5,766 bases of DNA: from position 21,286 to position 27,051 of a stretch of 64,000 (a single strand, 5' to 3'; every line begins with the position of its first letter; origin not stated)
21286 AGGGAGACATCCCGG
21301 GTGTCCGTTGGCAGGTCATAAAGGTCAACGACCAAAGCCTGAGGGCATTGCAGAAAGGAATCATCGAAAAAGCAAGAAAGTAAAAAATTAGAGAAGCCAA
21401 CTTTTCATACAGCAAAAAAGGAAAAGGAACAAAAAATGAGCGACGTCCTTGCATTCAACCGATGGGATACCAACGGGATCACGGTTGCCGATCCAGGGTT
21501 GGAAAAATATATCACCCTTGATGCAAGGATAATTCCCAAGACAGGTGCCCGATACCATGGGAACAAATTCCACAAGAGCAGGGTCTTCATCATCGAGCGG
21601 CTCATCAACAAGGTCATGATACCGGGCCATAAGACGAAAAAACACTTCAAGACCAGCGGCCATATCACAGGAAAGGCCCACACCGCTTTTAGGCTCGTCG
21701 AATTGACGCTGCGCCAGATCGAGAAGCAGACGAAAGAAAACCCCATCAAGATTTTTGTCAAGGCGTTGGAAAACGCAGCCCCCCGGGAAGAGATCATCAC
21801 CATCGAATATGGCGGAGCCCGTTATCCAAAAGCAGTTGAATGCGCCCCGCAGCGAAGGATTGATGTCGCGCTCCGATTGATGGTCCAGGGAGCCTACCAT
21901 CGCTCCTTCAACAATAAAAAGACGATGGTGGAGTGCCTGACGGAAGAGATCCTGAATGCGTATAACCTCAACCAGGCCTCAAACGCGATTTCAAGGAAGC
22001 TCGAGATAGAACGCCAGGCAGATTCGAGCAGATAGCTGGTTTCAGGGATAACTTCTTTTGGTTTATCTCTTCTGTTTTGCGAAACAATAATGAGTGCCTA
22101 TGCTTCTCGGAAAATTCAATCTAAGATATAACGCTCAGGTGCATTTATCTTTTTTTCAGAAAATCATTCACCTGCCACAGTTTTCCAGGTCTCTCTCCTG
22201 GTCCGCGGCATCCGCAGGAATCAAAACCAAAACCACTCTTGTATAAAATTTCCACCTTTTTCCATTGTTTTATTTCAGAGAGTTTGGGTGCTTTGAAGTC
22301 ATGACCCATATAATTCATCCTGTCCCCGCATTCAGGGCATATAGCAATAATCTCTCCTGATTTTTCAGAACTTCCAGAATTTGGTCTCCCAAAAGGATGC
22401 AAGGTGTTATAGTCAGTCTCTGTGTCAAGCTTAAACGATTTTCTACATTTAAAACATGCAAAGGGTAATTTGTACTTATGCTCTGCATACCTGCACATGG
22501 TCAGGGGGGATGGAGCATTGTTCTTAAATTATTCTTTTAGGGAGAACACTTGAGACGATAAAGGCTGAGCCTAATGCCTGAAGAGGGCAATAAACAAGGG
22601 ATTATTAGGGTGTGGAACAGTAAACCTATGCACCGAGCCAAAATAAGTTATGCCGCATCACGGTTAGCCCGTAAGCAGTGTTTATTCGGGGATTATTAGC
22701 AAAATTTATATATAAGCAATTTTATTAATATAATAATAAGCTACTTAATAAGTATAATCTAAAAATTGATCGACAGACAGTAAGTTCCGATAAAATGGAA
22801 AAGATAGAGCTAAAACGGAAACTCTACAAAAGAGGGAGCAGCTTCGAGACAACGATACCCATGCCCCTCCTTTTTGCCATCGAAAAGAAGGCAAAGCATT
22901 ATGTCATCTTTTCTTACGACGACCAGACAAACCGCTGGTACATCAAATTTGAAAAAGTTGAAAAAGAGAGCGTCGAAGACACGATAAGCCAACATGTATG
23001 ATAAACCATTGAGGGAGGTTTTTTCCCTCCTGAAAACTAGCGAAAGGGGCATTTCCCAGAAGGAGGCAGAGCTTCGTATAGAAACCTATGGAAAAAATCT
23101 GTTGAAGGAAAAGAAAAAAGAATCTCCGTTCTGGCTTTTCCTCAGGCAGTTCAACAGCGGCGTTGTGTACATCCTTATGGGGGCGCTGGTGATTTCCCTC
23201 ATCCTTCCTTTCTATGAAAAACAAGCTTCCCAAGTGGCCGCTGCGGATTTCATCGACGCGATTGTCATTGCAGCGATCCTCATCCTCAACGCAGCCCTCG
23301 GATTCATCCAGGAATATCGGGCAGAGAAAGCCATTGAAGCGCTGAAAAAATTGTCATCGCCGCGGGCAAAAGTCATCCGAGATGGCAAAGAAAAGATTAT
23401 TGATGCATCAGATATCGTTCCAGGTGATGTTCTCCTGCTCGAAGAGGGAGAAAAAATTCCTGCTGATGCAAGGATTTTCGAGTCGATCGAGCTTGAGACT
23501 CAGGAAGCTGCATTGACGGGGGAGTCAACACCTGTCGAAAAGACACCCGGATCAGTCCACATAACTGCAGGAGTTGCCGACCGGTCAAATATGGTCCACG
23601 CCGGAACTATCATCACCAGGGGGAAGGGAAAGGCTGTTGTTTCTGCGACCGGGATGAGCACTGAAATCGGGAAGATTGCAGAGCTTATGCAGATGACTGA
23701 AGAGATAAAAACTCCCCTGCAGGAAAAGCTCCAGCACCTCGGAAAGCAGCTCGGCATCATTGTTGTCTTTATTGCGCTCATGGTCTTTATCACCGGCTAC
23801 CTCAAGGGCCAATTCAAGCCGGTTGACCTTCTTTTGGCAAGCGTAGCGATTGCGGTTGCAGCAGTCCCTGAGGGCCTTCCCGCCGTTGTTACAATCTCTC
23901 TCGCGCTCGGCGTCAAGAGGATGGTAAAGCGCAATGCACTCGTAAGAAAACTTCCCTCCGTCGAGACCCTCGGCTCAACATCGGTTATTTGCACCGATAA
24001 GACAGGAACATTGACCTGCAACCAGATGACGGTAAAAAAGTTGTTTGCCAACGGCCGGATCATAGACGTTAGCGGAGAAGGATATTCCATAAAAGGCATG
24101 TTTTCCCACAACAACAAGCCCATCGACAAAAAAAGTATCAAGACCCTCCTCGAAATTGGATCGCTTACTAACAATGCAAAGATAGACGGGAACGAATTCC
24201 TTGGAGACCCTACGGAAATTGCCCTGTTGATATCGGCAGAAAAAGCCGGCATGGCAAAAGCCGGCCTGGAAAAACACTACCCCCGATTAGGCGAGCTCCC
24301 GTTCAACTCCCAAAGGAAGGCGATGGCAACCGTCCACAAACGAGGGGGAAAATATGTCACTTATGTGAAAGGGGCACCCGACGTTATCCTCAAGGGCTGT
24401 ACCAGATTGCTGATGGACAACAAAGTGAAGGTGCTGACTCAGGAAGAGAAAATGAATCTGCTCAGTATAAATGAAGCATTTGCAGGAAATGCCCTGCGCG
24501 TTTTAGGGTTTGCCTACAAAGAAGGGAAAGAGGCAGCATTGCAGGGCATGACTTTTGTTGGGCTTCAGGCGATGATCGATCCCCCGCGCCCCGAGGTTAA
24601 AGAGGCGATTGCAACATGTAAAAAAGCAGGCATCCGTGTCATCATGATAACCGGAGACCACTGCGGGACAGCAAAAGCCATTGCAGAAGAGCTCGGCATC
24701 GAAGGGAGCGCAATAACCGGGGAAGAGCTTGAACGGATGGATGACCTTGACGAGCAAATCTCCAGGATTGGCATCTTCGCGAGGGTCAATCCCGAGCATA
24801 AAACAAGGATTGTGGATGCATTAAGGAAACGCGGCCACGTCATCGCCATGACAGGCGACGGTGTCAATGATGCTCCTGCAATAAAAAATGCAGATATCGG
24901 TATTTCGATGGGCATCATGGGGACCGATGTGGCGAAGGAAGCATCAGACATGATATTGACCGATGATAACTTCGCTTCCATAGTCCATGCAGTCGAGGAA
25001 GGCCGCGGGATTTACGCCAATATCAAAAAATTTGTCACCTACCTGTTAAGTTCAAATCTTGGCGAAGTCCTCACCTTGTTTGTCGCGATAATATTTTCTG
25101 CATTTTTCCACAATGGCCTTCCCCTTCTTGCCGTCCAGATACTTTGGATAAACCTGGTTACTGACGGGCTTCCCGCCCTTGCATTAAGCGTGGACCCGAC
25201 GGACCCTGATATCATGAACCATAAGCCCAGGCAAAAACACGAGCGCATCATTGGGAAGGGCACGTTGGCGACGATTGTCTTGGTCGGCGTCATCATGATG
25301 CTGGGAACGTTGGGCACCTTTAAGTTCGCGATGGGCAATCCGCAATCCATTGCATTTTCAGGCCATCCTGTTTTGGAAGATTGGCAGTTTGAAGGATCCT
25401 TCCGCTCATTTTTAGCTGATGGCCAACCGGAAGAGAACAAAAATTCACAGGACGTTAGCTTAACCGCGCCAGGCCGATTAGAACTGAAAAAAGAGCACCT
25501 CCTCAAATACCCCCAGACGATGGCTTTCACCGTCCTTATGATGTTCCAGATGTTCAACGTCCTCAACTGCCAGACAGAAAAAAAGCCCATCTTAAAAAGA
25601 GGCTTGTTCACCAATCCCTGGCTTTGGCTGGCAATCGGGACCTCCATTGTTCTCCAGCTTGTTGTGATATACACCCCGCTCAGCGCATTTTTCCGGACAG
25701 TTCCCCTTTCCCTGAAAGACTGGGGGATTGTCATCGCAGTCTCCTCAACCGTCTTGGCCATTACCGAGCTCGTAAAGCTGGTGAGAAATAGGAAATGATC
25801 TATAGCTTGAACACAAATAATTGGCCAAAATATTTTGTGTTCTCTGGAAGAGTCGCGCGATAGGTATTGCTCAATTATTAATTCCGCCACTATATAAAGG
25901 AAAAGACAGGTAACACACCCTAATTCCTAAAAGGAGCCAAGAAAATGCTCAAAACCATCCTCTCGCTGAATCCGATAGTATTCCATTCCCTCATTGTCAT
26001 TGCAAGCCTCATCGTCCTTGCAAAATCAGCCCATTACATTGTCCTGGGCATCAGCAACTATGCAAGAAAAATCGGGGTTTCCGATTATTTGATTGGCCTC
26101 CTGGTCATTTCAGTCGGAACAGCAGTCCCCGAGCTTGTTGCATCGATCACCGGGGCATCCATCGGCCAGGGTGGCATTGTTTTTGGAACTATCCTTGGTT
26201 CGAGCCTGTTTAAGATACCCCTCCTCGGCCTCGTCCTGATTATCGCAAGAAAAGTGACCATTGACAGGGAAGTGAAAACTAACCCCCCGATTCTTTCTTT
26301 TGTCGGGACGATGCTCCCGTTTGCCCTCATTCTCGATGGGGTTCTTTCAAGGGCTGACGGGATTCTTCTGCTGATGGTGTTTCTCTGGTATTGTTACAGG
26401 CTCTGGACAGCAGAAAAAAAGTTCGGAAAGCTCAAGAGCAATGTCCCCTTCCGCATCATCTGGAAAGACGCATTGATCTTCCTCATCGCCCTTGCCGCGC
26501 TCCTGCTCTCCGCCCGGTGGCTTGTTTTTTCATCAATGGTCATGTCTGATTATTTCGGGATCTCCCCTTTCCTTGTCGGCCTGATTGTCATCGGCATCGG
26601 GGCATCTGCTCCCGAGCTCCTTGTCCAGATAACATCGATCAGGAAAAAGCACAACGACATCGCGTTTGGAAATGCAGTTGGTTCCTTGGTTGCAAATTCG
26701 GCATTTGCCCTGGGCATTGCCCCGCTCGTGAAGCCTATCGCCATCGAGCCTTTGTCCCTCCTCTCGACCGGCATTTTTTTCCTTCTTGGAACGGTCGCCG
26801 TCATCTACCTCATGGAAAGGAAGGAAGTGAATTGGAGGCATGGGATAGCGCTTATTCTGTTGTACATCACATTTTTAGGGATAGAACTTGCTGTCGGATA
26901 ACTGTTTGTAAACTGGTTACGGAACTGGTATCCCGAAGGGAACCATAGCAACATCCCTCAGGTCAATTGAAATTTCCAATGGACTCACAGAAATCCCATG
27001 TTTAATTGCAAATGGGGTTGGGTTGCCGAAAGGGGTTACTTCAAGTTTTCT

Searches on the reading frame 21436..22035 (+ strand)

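Call 87: search_protein_families(library=pfam, proteins=[window:21436-22035:+], max_evalue=0.01)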
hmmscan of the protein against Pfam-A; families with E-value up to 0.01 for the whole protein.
window:21436-22035:+ (199 aa): 1 family
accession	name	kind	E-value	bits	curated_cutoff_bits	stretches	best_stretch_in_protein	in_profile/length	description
PF00177.27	Ribosomal_S7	-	1.2e-37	129.2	24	1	24-199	3-148/148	Ribosomal protein S7p/S5e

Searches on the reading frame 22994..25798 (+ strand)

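Call 13: search_protein_families(library=pfam, proteins=[window:22994-25798:+], max_evalue=0.001)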
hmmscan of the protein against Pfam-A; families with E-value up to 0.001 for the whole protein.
window:22994-25798:+ (934 aa): 7 families
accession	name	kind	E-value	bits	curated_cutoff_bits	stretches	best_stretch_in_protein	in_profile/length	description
PF00689.26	Cation_ATPase_C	-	7.3e-59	198.9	27.3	1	709-930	2-175/175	Cation transporting ATPase, C-terminus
PF00122.25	E1-E2_ATPase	-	6.3e-56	189.2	28.1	1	120-313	2-181/181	E1-E2 ATPase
PF13246.12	Cation_ATPase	-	1.7e-23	82.9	21.7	1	392-471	9-90/91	Cation transport ATPase (P-type)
PF00702.32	Hydrolase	-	6.5e-21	76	26.4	1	331-634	3-191/191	haloacid dehalogenase-like hydrolase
PF00690.31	Cation_ATPase_N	-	4.9e-18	65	20.4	1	3-68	3-69/69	Cation transporter/ATPase, N-terminus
PF12710.13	HAD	-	2.3e-07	31.9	27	1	525-630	78-188/189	haloacid dehalogenase-like hydrolase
PF08282.18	Hydrolase_3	-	2.3e-05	24.7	20.9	0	617-666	206-254/255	haloacid dehalogenase-like hydrolase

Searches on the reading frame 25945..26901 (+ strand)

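Call 13: search_protein_families(library=pfam, proteins=[window:25945-26901:+], max_evalue=0.001)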
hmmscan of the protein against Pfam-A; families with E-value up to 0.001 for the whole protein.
window:25945-26901:+ (318 aa): 1 family
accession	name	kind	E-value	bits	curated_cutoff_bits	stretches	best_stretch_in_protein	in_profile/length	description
PF01699.29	Na_Ca_ex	-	1.3e-46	158.7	24.9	2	176-313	3-148/151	Sodium/calcium exchanger protein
